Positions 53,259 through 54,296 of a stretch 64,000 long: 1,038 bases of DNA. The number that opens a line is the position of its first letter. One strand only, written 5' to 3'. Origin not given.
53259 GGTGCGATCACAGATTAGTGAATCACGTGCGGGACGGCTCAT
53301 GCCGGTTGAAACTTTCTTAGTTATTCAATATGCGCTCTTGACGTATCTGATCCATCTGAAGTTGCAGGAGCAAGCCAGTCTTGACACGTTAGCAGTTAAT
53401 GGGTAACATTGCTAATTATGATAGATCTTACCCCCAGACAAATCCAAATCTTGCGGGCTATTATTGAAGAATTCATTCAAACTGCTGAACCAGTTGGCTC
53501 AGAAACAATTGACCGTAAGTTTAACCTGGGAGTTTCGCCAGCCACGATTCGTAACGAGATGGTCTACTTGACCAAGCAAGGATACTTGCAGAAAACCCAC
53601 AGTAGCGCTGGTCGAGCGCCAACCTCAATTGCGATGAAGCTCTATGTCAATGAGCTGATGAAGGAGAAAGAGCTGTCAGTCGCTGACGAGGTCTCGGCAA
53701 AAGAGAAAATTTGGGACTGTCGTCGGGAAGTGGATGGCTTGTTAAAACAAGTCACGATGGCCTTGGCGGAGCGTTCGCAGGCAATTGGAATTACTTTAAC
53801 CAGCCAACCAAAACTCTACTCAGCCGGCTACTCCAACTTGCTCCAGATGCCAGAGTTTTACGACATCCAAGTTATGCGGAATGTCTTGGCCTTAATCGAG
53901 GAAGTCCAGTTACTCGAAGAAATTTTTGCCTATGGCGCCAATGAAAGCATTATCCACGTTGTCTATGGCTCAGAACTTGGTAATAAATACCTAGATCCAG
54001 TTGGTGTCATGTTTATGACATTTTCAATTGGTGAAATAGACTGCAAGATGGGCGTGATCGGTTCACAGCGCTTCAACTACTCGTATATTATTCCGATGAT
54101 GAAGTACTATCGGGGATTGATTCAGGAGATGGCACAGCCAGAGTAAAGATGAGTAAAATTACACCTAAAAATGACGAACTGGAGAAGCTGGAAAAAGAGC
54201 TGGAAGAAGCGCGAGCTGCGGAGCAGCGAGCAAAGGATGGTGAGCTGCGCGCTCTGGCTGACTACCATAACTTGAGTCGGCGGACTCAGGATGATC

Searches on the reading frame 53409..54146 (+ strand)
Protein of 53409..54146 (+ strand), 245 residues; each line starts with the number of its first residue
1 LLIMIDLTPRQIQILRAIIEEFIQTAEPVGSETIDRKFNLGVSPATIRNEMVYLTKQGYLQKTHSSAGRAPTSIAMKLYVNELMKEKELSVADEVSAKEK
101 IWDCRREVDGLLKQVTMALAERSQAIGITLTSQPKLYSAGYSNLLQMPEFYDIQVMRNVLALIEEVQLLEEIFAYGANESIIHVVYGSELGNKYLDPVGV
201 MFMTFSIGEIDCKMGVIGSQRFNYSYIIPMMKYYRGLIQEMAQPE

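Call 25: search_protein_families(library=pfam, proteins=[window:53409-54146:+], max_evalue=0.001)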
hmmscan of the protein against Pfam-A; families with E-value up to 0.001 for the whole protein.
window:53409-54146:+ (245 aa): 4 families
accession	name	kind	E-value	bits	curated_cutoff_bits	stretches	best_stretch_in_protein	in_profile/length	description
PF01628.27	HrcA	-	1.4e-15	58.3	22.2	1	76-228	74-215/215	HrcA protein C terminal domain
PF08220.18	HTH_DeoR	-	4.8e-05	23.4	21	1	40-67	24-51/57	DeoR-like helix-turn-helix domain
PF01726.22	LexA_DNA_bind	-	0.00036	20.7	23.7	1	4-64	1-60/65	LexA DNA binding domain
PF03444.21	HrcA_DNA-bdg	-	0.00055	20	21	1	6-77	1-71/79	Winged helix-turn-helix transcription repressor, HrcA DNA-binding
